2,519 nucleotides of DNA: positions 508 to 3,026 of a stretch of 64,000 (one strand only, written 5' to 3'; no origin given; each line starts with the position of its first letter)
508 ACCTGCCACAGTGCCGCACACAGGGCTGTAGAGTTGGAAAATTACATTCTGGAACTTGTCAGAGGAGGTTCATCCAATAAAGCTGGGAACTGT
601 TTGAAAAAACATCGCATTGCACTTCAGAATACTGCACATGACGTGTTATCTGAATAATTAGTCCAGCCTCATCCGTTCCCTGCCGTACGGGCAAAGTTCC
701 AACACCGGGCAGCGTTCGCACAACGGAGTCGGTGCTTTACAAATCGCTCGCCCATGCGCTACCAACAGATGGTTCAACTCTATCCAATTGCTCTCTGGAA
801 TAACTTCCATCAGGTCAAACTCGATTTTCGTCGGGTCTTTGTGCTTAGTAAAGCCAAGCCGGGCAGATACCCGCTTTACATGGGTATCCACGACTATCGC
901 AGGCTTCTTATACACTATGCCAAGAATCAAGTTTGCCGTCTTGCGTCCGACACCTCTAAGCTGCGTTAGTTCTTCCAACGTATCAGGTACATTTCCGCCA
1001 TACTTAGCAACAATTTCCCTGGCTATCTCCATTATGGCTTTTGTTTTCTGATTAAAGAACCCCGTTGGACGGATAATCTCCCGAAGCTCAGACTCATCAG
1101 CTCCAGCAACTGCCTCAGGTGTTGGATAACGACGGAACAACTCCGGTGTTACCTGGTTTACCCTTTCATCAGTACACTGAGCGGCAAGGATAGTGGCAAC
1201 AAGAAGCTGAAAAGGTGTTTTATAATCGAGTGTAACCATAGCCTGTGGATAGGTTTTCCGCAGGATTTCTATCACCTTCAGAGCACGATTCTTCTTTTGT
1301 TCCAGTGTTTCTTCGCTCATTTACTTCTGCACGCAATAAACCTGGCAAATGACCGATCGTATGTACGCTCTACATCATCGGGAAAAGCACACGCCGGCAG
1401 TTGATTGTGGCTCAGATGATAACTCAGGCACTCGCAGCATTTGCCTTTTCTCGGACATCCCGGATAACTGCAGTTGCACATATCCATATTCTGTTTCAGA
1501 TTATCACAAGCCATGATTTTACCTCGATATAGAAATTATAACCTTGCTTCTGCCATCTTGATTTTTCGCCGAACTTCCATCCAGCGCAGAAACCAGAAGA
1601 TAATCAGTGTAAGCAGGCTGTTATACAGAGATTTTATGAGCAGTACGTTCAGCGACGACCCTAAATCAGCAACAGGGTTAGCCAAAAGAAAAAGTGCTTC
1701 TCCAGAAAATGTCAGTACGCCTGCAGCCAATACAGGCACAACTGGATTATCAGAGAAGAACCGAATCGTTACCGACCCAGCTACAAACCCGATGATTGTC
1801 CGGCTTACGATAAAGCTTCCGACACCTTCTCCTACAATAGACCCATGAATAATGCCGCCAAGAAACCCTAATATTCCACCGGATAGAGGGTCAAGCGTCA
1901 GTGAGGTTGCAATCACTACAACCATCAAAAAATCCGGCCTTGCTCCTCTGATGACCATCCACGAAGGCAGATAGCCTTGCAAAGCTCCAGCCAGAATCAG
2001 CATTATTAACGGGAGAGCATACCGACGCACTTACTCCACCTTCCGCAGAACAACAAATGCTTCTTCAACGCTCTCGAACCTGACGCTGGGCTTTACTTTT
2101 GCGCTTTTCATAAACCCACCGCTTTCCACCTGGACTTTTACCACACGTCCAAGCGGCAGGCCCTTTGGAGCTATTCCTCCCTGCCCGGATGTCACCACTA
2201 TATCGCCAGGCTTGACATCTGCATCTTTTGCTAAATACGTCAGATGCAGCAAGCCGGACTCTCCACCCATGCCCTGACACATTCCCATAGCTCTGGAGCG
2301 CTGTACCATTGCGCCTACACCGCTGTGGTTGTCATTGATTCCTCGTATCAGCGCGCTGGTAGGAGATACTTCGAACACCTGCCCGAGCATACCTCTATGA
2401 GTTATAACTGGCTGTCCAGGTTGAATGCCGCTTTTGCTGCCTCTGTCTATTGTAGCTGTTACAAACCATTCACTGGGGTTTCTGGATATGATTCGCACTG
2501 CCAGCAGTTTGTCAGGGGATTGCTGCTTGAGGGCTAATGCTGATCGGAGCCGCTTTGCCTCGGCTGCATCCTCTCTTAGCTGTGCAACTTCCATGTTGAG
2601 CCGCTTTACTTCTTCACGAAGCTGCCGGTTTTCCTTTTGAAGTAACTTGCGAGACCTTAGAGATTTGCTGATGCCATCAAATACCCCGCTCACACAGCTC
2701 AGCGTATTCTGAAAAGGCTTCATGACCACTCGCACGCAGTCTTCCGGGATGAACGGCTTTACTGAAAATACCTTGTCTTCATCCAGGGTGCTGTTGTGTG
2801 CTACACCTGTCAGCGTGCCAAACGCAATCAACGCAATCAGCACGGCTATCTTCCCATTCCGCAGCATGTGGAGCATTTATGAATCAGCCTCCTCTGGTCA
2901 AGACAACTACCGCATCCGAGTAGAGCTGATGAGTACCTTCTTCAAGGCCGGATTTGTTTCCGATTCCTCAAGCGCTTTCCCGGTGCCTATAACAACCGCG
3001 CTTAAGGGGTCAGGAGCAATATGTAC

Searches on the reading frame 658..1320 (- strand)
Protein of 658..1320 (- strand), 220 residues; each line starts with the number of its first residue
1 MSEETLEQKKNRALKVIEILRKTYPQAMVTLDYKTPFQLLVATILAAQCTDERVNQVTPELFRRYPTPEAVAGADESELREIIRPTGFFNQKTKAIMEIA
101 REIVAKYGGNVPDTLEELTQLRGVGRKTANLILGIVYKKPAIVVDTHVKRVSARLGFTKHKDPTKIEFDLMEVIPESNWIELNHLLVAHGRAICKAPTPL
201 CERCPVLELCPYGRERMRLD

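Call 53: search_protein_families(library=pfam, proteins=[window:658-1320:-], max_evalue=1)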
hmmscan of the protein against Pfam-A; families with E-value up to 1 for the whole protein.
window:658-1320:- (220 aa): 7 families
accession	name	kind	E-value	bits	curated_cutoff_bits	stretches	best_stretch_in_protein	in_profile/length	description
PF00730.31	HhH-GPD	-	1.5e-30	106.2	26.2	1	41-175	1-107/108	HhH-GPD superfamily base excision DNA repair protein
PF00633.29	HHH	-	3.3e-08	33.4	24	1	107-134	2-29/30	Helix-hairpin-helix motif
PF14520.12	HHH_5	-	0.00051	20.9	27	1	116-156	2-42/57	Helix-hairpin-helix domain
PF11829.13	DUF3349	-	0.0051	18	28.3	1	15-86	5-68/94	Protein of unknown function (DUF3349)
PF21176.3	RecR_HhH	-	0.16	12.3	27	1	116-129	6-19/45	RecR, helix-hairpin-helix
PF12826.13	HHH_2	-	0.23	12.1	27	0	114-132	33-51/64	Helix-hairpin-helix motif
PF10576.14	EndIII_4Fe-2S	-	0.44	11.4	20.5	1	194-210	1-17/17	Iron-sulfur binding domain of endonuclease III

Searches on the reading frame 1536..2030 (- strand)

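Call 53: search_protein_families(library=pfam, proteins=[window:1536-2030:-], max_evalue=1)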
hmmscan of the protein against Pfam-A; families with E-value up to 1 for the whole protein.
window:1536-2030:- (164 aa): 3 families
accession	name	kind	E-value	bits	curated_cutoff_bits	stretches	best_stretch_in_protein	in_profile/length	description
PF04093.17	MreD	-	1.3e-06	29.1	24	1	8-149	10-156/158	rod shape-determining protein MreD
PF07155.17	ECF-ribofla_trS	-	0.061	13.8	26.7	1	34-114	38-125/172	ECF-type riboflavin transporter, S component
PF07694.17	5TM-5TMR_LYT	-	0.33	11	24.6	1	27-148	39-166/169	5TMR of 5TMR-LYT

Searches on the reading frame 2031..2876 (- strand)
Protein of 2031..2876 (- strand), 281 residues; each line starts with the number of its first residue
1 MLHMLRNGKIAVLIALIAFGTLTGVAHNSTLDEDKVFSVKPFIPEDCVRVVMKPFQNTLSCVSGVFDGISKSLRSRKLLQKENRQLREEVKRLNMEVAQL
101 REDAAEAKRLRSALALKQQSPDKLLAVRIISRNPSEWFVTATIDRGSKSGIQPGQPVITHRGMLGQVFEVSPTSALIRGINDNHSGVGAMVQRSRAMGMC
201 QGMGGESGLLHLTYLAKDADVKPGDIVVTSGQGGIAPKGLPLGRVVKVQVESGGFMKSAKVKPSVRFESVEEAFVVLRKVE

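Call 11: search_protein_families(library=pfam, proteins=[window:2031-2876:-], max_evalue=0.001)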
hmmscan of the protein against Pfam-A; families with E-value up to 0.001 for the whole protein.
window:2031-2876:- (281 aa): 1 family
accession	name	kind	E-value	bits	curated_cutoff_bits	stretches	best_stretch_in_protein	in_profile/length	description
PF04085.20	MreC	-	6.8e-44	149.6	28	1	129-276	1-146/147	Rod shape-determining protein MreC, barrel core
